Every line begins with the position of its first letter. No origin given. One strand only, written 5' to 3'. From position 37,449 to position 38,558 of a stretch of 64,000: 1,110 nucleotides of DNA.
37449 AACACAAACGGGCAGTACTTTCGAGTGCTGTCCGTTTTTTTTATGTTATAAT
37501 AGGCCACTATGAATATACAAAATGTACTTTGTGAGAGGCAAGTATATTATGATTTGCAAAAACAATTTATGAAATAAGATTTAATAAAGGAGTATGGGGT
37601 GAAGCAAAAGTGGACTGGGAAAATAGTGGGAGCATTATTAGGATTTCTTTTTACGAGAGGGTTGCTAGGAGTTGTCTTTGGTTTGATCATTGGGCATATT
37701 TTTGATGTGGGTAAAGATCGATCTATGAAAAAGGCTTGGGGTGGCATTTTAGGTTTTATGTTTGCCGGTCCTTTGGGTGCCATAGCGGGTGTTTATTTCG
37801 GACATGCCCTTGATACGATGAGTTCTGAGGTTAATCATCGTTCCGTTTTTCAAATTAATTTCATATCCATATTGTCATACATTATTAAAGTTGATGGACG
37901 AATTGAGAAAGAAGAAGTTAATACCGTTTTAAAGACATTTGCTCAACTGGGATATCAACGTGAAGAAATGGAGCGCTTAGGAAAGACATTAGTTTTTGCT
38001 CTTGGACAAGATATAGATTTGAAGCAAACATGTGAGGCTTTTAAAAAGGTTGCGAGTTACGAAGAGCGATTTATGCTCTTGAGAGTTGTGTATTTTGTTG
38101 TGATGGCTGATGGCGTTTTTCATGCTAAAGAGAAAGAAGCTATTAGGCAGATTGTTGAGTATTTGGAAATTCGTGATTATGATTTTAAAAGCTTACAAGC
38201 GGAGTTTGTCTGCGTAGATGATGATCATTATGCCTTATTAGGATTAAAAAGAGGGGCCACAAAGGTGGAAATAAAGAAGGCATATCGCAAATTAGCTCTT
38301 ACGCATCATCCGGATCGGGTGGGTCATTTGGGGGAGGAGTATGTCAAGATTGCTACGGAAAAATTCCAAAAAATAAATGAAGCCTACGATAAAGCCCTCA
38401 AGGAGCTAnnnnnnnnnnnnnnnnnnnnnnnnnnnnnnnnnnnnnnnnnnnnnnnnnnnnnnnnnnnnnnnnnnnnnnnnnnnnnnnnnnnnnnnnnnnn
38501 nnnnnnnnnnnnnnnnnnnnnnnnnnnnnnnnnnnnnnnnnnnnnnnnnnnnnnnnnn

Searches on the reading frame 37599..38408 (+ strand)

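Call 9: search_protein_families(library=pfam, proteins=[window:37599-38408:+], max_evalue=0.001)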
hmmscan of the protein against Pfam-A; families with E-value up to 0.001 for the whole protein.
window:37599-38408:+ (270 aa): 2 families
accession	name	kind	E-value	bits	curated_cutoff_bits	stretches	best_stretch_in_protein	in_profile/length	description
PF05099.18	TerB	-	2.1e-18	67.2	24.4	1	86-200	2-117/118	Tellurite resistance protein TerB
PF00226.36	DnaJ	-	5.9e-16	58.8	27.8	1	209-264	1-51/63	DnaJ domain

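Call 105: search_protein_families(library=ncbifam, proteins=[window:37599-38408:+], max_evalue=0.001)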
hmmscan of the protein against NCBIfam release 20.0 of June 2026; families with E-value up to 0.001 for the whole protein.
window:37599-38408:+ (270 aa): 16 families
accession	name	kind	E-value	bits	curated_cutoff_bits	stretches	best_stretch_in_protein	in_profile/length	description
NF006948.0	PRK09430.1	equivalog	1.2e-33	116.9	162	2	43-265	4-259/267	co-chaperone DjlA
TIGR02349.1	DnaJ_bact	equivalog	4.2e-13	49.4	377.2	1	209-264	1-51/354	molecular chaperone DnaJ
NF008035.0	PRK10767.1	subfamily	4.3e-12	45.7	338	1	208-264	4-55/374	molecular chaperone DnaJ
NF010885.0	PRK14292.1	equivalog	3.1e-11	42.9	585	1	209-264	3-52/371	chaperone protein DnaJ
NF010874.0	PRK14281.1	equivalog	3.8e-11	42.7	619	1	208-264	3-54/397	chaperone protein DnaJ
NF037946.1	terminal_TopJ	equivalog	9.1e-11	41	300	1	209-264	6-55/810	terminal organelle assembly protein TopJ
NF050028.1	CldAdptActJ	equivalog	2.2e-10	40.9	150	1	209-264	3-58/93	cold adaptation protein ActJcold adaptation protein ActJ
NF010871.0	PRK14278.1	equivalog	1.6e-09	37.1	502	1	208-264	3-53/378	molecular chaperone DnaJ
NF010892.0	PRK14299.1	equivalog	3.1e-09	36.5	392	1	208-264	4-54/291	chaperone protein DnaJ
NF010872.0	PRK14279.1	equivalog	1.8e-08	33.9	556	1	206-264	7-60/394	molecular chaperone DnaJ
NF010894.0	PRK14301.1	equivalog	2.7e-08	33.2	548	1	208-264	4-55/373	chaperone protein DnaJ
TIGR03835.1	termin_org_DnaJ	equivalog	5.3e-08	31.7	512.25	1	209-264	3-52/871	terminal organelle assembly protein TopJ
NF006502.0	PRK08937.3-2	equivalog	6.6e-05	22.5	259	1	205-268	200-262/275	adenylosuccinate lyase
NF002935.0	PRK03578.1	equivalog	6.8e-05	23.4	198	1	206-265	4-65/176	Fe-S protein assembly co-chaperone HscB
NF001420.0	PRK00294.1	equivalog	0.00016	21.8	169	1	210-264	6-62/173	co-chaperone HscB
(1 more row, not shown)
